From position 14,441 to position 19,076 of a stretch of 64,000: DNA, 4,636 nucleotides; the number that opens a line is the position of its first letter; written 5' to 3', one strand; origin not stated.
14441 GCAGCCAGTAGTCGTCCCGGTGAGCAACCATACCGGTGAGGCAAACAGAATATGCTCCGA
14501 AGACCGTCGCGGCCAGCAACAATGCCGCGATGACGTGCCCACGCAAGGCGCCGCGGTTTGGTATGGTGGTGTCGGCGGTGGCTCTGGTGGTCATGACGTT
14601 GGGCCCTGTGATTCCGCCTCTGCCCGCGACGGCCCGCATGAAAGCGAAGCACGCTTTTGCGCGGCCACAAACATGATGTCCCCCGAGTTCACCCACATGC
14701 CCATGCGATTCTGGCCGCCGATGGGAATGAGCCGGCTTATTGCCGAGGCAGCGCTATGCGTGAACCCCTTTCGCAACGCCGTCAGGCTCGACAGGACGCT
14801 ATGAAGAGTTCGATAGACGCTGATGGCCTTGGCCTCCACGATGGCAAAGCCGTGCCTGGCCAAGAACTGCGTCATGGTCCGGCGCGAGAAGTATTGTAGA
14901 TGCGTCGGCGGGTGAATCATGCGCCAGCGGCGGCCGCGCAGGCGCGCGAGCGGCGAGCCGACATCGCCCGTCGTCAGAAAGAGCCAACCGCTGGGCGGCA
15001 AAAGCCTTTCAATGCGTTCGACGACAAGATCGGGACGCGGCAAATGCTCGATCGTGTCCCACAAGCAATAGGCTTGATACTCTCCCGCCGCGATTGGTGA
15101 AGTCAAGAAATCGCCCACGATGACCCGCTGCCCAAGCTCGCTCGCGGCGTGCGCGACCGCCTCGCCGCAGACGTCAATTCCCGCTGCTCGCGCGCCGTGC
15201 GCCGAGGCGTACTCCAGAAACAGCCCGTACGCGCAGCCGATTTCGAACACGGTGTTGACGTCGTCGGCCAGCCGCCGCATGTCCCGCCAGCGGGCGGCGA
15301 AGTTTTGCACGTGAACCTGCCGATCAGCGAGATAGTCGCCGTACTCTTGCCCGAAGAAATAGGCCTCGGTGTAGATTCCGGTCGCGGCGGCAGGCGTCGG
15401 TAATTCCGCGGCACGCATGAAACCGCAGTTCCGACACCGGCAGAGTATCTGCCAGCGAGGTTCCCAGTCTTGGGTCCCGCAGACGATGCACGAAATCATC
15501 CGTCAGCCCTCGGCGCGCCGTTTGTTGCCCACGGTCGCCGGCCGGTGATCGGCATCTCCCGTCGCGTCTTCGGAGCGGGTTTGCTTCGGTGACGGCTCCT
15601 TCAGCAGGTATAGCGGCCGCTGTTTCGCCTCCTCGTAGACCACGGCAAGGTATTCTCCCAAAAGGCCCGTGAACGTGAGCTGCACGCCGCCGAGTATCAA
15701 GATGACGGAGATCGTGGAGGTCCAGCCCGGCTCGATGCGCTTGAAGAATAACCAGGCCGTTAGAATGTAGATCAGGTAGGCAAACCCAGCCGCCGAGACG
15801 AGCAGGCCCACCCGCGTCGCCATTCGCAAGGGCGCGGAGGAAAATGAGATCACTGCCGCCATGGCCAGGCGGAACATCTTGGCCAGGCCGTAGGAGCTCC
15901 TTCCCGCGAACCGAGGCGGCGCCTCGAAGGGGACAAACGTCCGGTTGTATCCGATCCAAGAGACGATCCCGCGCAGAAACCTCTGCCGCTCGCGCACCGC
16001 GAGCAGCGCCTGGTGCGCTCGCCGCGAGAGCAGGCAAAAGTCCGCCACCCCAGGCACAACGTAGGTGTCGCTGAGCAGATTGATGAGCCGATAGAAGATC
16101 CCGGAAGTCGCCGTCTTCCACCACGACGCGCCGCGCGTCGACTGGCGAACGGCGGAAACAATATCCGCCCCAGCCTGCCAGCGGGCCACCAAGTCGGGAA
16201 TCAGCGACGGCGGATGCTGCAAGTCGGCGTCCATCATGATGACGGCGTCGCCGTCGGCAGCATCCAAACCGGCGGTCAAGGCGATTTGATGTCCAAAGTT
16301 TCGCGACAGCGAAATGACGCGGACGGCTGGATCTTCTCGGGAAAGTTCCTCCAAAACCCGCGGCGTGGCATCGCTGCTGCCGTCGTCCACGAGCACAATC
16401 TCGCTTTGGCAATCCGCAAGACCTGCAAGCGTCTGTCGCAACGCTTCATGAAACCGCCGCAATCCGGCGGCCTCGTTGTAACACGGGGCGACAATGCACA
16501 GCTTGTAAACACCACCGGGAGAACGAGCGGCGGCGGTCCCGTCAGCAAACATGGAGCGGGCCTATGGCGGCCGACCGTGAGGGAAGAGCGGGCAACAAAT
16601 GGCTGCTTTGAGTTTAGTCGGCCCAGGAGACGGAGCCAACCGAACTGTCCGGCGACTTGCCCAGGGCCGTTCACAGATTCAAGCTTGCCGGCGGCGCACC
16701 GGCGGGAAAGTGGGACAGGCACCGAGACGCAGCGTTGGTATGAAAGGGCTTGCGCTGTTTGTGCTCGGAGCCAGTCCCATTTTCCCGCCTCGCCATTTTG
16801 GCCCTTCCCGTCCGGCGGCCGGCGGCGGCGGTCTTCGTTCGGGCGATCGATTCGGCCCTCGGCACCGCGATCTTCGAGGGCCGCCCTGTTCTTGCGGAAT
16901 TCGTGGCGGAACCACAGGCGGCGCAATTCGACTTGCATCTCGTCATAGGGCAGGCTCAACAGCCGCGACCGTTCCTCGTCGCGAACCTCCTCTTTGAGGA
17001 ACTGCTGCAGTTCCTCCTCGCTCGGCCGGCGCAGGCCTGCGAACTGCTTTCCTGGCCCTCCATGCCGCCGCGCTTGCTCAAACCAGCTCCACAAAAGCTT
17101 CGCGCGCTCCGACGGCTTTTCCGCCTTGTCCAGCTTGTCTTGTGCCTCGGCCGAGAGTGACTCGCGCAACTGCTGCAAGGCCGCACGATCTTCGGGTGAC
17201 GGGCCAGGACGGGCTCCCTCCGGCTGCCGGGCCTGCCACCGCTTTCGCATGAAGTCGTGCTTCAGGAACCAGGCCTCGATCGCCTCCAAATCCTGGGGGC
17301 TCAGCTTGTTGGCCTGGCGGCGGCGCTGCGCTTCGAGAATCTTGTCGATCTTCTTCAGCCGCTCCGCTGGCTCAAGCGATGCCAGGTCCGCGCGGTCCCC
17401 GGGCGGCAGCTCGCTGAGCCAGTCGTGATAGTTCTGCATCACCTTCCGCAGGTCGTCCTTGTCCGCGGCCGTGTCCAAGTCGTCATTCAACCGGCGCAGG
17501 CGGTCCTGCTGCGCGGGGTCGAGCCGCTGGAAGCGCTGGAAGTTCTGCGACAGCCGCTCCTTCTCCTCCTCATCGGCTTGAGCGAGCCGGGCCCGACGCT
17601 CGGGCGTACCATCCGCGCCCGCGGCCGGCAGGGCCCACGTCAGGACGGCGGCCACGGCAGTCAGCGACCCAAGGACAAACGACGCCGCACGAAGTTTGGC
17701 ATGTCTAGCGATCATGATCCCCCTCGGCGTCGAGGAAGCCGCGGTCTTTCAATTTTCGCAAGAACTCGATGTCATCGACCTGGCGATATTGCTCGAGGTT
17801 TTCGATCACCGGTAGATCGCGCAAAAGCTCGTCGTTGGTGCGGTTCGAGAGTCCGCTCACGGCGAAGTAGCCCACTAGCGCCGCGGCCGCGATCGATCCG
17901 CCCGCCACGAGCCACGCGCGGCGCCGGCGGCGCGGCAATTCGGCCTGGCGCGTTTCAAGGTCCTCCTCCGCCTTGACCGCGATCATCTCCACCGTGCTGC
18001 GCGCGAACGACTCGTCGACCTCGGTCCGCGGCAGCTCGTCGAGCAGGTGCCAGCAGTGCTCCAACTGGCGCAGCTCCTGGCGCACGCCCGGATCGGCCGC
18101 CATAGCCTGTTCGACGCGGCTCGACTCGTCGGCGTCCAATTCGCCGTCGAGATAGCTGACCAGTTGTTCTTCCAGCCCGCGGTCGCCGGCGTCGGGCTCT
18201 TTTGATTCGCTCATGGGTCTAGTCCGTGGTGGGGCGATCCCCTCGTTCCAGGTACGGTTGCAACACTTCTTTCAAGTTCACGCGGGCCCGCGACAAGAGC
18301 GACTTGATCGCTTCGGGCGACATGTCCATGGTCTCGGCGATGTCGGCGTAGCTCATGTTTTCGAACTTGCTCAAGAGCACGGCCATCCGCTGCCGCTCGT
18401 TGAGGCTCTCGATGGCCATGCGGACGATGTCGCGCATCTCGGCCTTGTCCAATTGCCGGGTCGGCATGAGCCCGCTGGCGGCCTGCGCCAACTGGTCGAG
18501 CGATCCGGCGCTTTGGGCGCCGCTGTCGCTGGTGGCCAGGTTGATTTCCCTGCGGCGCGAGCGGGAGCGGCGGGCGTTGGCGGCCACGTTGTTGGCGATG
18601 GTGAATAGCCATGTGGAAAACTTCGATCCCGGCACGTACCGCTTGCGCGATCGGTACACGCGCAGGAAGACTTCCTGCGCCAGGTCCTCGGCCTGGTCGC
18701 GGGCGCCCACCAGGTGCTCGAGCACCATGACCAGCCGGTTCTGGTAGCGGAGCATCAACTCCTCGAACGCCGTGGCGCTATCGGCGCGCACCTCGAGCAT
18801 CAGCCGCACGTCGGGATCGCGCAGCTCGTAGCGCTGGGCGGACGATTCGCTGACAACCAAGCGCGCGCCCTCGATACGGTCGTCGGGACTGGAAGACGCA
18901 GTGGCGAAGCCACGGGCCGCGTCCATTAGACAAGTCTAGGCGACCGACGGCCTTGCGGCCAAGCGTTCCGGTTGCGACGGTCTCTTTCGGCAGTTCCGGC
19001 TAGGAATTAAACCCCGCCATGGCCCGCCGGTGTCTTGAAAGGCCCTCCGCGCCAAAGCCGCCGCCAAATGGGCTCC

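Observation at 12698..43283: Six copies of a 157-bp MITE-like element with CAGGGCC termini and 10-11 bp target-site duplications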

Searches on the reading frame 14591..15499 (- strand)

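Call 27: search_protein_families(library=pfam, proteins=[window:14591-15499:-], max_evalue=0.01)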
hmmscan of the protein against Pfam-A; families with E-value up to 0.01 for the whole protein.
window:14591-15499:- (302 aa): 5 families
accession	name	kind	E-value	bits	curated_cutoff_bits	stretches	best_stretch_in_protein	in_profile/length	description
PF13489.12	Methyltransf_23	-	4.9e-23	82.1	27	1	76-222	15-163/164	Methyltransferase domain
PF08241.18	Methyltransf_11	-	1.6e-11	45.1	21.2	1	86-175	2-95/95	Methyltransferase domain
PF13649.12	Methyltransf_25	-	6.4e-09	36.8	27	1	84-171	1-97/97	Methyltransferase domain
PF08242.18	Methyltransf_12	-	6e-06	27.3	30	1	86-173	2-98/98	Methyltransferase domain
PF05401.17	NodS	-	0.0069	16.7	24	0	73-123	36-86/201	Nodulation protein S (NodS)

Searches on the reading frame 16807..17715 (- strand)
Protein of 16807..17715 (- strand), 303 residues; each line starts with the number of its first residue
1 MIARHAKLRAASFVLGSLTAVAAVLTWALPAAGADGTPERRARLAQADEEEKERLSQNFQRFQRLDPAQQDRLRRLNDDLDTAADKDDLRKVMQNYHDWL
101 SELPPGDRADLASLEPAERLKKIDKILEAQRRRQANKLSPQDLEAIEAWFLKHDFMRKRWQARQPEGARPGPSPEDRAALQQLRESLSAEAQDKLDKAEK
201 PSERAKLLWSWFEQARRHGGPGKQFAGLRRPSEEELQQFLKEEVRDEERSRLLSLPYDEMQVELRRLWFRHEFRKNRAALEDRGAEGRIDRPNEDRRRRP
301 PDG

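Call 86: find_homologous_proteins(query=window:16807-17715:-, max_evalue=0.00001)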
Query window:16807-17715:- (303 aa): 1 proteins with E <= 0.00001 among 8000 candidates.
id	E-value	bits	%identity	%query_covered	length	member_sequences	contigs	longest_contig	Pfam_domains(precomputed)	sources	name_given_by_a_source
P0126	5.4e-190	648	100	100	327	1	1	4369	-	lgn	-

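Call 87: find_encoding_contigs(protein=P0126, flank=10000, max_places=3)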
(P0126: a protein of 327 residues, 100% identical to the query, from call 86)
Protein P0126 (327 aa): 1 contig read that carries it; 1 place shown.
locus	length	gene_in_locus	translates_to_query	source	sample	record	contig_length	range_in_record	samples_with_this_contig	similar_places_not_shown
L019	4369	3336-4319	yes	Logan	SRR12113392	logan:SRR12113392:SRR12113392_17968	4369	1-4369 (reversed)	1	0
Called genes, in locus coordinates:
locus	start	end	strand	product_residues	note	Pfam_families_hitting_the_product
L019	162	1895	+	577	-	PF01401:Peptidase_M2, PF01432:Peptidase_M3, PF02074:Peptidase_M32 (weak)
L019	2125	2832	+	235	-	PF04542:Sigma70_r2, PF08281:Sigma70_r4_2, PF04545:Sigma70_r4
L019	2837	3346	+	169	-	-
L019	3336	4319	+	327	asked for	-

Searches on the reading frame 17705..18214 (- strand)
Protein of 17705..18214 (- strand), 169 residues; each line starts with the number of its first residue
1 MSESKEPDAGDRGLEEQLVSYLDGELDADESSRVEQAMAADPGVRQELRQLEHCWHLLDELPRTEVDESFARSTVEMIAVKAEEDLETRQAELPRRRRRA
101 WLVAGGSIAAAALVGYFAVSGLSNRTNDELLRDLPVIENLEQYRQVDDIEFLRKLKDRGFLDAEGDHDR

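Call 27: search_protein_families(library=pfam, proteins=[window:17705-18214:-], max_evalue=0.01)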
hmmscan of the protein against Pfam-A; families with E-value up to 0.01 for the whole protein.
window:17705-18214:- (169 aa): 1 family
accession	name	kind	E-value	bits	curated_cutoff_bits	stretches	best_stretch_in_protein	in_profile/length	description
PF13490.11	zf-HC2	-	0.002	18.6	22.2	1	15-39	5-29/35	Putative zinc-finger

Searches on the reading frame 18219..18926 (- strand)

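Call 27: search_protein_families(library=pfam, proteins=[window:18219-18926:-], max_evalue=0.01)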
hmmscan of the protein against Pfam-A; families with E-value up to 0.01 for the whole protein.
window:18219-18926:- (235 aa): 5 families
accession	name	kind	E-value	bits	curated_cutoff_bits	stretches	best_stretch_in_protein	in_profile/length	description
PF08281.18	Sigma70_r4_2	-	2.9e-17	62.5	25.7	1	166-217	2-53/54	Sigma-70, region 4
PF04542.20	Sigma70_r2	-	3.2e-17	62.5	24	1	58-125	2-71/71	Sigma-70 region 2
PF04545.22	Sigma70_r4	-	1.7e-11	43.9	24.1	1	171-220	1-50/50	Sigma-70, region 4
PF07638.17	Sigma70_ECF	-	3.7e-05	24.2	21.1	1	42-220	7-181/185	ECF sigma factor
PF22233.2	PhyR_sigma-like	-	6.6e-05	23.1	27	1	174-215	3-44/50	Response regulator PhyR, sigma-like domain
